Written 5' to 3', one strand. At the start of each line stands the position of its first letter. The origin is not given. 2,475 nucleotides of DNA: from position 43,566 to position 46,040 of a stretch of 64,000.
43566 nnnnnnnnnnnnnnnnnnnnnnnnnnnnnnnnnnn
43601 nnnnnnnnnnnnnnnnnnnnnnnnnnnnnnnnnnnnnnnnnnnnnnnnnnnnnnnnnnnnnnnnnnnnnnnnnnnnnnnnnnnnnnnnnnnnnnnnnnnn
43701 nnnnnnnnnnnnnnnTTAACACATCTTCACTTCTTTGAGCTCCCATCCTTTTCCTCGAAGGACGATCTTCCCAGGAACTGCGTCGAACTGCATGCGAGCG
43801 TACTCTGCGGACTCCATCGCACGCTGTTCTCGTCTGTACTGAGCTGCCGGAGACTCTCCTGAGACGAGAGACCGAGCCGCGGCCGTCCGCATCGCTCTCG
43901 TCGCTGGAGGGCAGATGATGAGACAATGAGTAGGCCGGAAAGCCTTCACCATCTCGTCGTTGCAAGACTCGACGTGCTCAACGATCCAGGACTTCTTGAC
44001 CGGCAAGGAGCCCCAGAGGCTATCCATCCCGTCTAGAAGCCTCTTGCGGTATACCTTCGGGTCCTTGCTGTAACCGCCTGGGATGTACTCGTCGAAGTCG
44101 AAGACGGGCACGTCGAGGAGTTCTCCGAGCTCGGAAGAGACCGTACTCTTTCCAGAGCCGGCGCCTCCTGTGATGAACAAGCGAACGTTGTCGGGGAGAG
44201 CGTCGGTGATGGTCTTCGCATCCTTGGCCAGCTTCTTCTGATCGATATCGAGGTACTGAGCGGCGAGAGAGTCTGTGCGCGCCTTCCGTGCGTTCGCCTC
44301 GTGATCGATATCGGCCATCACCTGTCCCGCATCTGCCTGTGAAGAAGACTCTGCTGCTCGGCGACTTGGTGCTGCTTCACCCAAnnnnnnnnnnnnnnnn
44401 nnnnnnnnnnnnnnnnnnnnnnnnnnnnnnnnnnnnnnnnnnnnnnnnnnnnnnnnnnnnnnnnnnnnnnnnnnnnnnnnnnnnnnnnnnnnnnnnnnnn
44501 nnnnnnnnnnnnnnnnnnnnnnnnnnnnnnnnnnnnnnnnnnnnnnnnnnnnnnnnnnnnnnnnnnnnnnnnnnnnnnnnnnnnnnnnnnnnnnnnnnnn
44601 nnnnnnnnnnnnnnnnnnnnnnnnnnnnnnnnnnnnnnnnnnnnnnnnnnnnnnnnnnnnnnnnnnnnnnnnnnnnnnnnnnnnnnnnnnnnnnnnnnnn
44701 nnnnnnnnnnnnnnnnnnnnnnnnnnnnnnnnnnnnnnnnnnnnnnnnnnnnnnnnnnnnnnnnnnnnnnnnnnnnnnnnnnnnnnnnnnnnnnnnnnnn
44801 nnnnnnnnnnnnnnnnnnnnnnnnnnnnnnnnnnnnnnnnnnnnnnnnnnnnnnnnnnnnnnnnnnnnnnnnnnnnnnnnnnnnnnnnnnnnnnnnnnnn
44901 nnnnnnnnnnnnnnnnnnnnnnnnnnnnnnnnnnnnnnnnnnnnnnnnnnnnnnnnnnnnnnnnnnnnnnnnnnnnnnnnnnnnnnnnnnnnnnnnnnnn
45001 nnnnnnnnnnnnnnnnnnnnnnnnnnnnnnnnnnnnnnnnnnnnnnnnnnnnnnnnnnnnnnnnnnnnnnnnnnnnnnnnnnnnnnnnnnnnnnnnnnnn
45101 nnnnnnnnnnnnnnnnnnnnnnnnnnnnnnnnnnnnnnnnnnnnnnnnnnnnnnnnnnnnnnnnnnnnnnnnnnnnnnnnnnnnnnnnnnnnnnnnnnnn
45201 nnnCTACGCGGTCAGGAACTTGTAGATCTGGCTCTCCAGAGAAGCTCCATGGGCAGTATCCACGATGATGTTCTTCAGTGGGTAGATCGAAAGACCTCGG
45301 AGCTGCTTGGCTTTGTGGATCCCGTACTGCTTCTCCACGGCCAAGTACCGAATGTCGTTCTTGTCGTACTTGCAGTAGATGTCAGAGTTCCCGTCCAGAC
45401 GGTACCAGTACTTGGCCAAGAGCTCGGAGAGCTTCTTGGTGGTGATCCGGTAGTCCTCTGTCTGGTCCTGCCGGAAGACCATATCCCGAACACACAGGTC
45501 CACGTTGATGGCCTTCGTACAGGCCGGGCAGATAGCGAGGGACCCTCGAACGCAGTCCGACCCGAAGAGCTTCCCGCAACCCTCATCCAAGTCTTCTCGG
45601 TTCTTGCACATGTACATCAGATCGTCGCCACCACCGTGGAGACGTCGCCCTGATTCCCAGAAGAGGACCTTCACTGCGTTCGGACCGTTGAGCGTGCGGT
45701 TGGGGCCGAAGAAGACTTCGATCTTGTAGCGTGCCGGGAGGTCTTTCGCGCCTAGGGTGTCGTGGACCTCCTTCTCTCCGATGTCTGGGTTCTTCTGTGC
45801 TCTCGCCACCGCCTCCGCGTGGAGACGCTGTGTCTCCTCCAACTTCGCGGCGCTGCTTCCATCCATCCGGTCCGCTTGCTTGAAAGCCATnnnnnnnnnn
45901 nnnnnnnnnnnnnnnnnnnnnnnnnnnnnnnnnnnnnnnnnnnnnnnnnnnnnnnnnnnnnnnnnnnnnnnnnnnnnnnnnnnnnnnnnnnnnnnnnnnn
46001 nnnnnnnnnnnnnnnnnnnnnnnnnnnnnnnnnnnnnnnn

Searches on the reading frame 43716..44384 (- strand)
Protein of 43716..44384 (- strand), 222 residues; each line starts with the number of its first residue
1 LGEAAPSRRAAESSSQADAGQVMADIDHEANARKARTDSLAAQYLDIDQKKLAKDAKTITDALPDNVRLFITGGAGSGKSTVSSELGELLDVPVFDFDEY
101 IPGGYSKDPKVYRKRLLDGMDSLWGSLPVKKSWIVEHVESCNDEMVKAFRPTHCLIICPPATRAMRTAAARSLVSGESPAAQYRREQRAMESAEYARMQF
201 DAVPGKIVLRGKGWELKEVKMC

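Call 14: search_protein_families(library=pfam, proteins=[window:43716-44384:-], max_evalue=0.01)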
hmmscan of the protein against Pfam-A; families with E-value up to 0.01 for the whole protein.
window:43716-44384:- (222 aa): 4 families
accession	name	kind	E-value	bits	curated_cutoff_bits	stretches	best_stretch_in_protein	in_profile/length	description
PF13238.12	AAA_18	-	0.0001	23.2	29.4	1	70-168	2-109/128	AAA domain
PF01202.28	SKI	-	0.00036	21.1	22.1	1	76-101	2-27/159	Shikimate kinase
PF01121.26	CoaE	-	0.00072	19.7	27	1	71-100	5-33/180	Dephospho-CoA kinase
PF13521.12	AAA_28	-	0.0046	17.6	27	0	70-100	3-31/164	AAA domain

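Call 15: search_protein_families(library=phrogs, proteins=[window:43716-44384:-], max_evalue=0.01)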
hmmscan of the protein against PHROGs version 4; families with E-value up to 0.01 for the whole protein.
window:43716-44384:- (222 aa): 4 families
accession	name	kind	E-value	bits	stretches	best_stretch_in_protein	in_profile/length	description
phrog_2666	-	head and packaging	8e-05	22.5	1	16-106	273-366/555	terminase large subunit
phrog_2071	-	other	0.00099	20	1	70-110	20-62/282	ATPase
phrog_249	-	moron, auxiliary metabolic gene and host takeover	0.005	17.2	1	30-94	93-155/380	porphyrin biosynthesis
phrog_325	-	DNA, RNA and nucleotide metabolism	0.007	15.7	1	35-88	461-512/986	Dda-like helicase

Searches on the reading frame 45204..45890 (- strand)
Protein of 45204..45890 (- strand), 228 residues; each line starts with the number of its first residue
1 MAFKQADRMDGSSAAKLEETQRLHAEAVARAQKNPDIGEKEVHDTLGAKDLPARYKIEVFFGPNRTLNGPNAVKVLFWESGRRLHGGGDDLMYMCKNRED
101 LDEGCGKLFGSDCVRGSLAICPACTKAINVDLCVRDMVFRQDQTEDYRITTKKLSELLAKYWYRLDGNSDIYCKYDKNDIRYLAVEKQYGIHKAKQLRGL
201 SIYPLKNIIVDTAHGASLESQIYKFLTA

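Call 24: find_related_loci(query=window:45204-45890:-, collection=viral_contigs, flank=10000)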
Query window:45204-45890:- (228 aa) in viral_contigs; peptide patterns used: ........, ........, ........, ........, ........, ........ (x = any residue, [..] = any of these).
1 stretches matched a pattern, but none encodes a relative of the query by tblastn (E <= 1e-3).

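Call 82: search_protein_families(library=pfam, proteins=[window:45204-45890:-], max_evalue=0.05)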
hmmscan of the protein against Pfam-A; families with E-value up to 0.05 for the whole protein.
window:45204-45890:- (228 aa): 0 families
